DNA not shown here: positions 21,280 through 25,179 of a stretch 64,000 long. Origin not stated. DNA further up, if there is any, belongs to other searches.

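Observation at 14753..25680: Glycosylation island: polyprenyl-phosphate-sugar synthase-type GT2 clustered with four GT-C modules of three different classes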

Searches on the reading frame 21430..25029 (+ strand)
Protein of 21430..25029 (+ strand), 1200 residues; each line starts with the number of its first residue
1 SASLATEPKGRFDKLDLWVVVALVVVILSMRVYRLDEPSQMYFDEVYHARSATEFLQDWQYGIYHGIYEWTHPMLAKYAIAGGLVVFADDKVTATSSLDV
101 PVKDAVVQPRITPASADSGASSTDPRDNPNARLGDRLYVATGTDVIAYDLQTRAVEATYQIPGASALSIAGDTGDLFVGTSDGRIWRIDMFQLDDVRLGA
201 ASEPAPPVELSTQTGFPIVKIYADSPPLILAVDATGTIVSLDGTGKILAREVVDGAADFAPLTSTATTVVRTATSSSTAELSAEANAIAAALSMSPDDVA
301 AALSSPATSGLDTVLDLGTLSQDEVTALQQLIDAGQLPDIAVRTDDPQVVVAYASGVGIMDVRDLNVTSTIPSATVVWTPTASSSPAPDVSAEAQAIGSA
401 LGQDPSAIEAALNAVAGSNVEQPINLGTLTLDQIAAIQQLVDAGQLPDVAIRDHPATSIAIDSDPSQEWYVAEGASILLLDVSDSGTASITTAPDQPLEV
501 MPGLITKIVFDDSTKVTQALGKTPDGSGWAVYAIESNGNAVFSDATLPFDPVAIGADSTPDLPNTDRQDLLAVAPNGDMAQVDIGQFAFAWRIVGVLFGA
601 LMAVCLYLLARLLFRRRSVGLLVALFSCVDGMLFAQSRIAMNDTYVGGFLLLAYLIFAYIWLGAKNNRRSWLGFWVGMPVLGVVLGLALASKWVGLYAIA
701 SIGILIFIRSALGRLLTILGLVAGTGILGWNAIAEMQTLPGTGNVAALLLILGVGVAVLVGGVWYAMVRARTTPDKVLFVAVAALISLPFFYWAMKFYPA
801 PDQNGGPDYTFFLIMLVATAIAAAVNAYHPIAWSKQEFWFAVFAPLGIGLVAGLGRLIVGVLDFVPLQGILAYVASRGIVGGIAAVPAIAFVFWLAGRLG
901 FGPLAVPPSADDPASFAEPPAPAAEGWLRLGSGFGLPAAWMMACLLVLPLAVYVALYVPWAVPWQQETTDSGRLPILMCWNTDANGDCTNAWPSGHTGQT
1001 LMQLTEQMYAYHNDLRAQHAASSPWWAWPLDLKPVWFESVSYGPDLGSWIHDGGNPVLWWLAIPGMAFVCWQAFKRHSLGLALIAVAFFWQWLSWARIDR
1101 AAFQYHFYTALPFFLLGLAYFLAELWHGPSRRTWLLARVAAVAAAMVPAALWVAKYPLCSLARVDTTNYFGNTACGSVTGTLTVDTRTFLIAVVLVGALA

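Call 66: predict_structure(alignment_id=A4)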
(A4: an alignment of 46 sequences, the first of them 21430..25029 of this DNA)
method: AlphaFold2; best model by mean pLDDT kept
length: 1200 residues; sequences in the alignment: 46
mean_pLDDT: 77.7   pTM: 0.76
mean pLDDT of the five models: 77.7, 75.4, 73.2, 71.6, 71.6
residues with pLDDT >= 90: 226; 70-90: 682; 50-70: 215; < 50: 77
segments of 3 or more residues with pLDDT < 50: 1-4, 37-39, 115-121, 275-279, 631-633, 635-637, 801-805, 1016-1018, 1035-1054, 1099-1104, 1169-1172, 1178-1185
pLDDT, mean of each block of 10 residues (from residue 1): 51 86 86 59 72 87 71 77 87 91 89 51 58 81 94 89 94 86 93 83 90 90 80 92 83 90 70 58 84 85 64 72 84 85 78 90 82 82 63 92 89 77 77 87 89 89 75 89 72 75 92 85 93 87 94 84 63 95 83 85 91 88 81 49 84 92 77 90 93 86 86 84 80 62 71 85 83 81 85 71 52 75 72 84 80 72 58 74 79 82 78 71 71 79 91 82 68 79 79 80 73 54 57 46 38 58 83 82 88 62 59 87 84 84 76 71 58 51 53 62
secondary structure, 60 per line:
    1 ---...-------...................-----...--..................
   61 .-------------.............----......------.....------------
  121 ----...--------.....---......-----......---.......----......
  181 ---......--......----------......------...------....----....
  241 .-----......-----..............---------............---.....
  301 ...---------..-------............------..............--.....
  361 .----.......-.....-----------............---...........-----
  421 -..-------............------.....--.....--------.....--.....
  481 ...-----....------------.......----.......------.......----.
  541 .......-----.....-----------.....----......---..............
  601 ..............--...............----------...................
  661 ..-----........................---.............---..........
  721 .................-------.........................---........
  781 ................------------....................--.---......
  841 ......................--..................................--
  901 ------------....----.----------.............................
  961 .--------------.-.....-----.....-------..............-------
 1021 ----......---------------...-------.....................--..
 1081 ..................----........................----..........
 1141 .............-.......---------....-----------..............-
elements in order (helices of 4 or more, strands of 3 or more residues): H14-32 H43-61 H75-87 E92-97 E104-108 E136-140 E144-149 E155-160 E164-170 E175-180 E184-189 H192-197 E208-213 E220-222 E229-232 E237-241 E247-252 E258-271 H281-292 H296-303 H322-333 E340-353 E356-361 E366-372 E374-378 H390-401 H405-415 H431-442 E449-453 E456-460 E469-473 E476-483 E489-492 E505-511 E516-522 E529-535 E540-547 E553-557 E569-573 E578-583 H587-614 H617-631 H642-662 H668-691 H695-707 H711-737 H745-769 H773-796 H809-828 H835-862 H865-898 H913-916 H932-961 E978-982 E988-992 H1001-1013 H1025-1030 H1056-1076 H1079-1098 H1103-1126 H1131-1153 H1155-1161 H1171-1174 H1186-1199

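Call 70: fold_search(model_id=the predicted structure, library=pdb)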
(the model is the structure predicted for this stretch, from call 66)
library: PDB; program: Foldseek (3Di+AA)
matches with E <= 10: 1386; with E <= 0.001: 896
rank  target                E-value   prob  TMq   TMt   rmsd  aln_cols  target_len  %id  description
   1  6eg8_B                3.5e-08  1.00  0.19  0.57   8.5       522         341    8  Structure of the GDP-bound Gs heterotrimer (released 2019-06-05)
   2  8qeg_B                4.6e-08  1.00  0.19  0.59   9.2       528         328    8  Crystal structure of the G11 protein heterotrimer bound to YM-254890 inhibitor (released 2025-03-19)
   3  3vgz_A                5.9e-08  1.00  0.19  0.64   8.2       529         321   10  Crystal structure of E. coli YncE (released 2011-11-16)
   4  4zov_B                6.1e-08  1.00  0.20  0.56  11.7       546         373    9  Crystal structure of the Saccharomyces cerevisiae Sqt1 (released 2015-07-01)
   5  8fl2_NJ               7.9e-08  1.00  0.19  0.52  13.5       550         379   10  Human nuclear pre-60S ribosomal subunit (State I1) (released 2023-07-12)
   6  8fl0_NJ               8.2e-08  1.00  0.18  0.40  15.8       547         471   11  Human nucleolar pre-60S ribosomal subunit (State H) (released 2023-07-12)
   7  9l5t_T                9.8e-08  1.00  0.19  0.64  10.1       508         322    7  Cryo-EM structure of the thermophile spliceosome (state B*Q2) (released 2025-03-12)
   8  8gfv_B                1.1e-07  1.00  0.19  0.61   6.9       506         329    8  CryoEM structure of beta-2-adrenergic receptor in complex with GTP-bound Gs heterotrimer (transition intermediate #1 o (released 2024-03-06)
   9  9l3y_B                1.2e-07  1.00  0.20  0.63   7.1       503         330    8  Cryo-EM structure of the G-protein coupled receptor 1 (GPR1) in complex with chemerin and Gi1 (released 2025-03-12)
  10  5kdo_B                1.3e-07  1.00  0.19  0.59   8.6       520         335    8  Heterotrimeric complex of the 4 alanine insertion variant of the Gi alpha1 subunit and the Gbeta1-Ggamma1 (released 2016-08-03)
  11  4wjs                  1.6e-07  1.00  0.17  0.38  15.8       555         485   10  Crystal structure of Rsa4 from Chaetomium thermophilum (released 2014-11-19)
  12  8emw_B                1.6e-07  1.00  0.19  0.61   7.4       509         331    9  Phospholipase C beta 3 (PLCb3) in complex with Gbg on liposomes (released 2023-05-24)
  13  8uqo_B                1.6e-07  1.00  0.19  0.61   9.6       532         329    8  PLCb3-Gbg-Gaq complex on membranes (released 2023-12-06)
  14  7n61_0A               2.1e-07  1.00  0.21  0.49   5.6       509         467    9  structure of C2 projections and MIPs (released 2022-05-18)
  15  6eg8_F                2.1e-07  1.00  0.19  0.59   8.9       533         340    8  Structure of the GDP-bound Gs heterotrimer (released 2019-06-05)
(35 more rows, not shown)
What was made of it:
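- Tried and rejected: Foldseek on the module-B model was swamped by beta-propeller hits (call 70).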
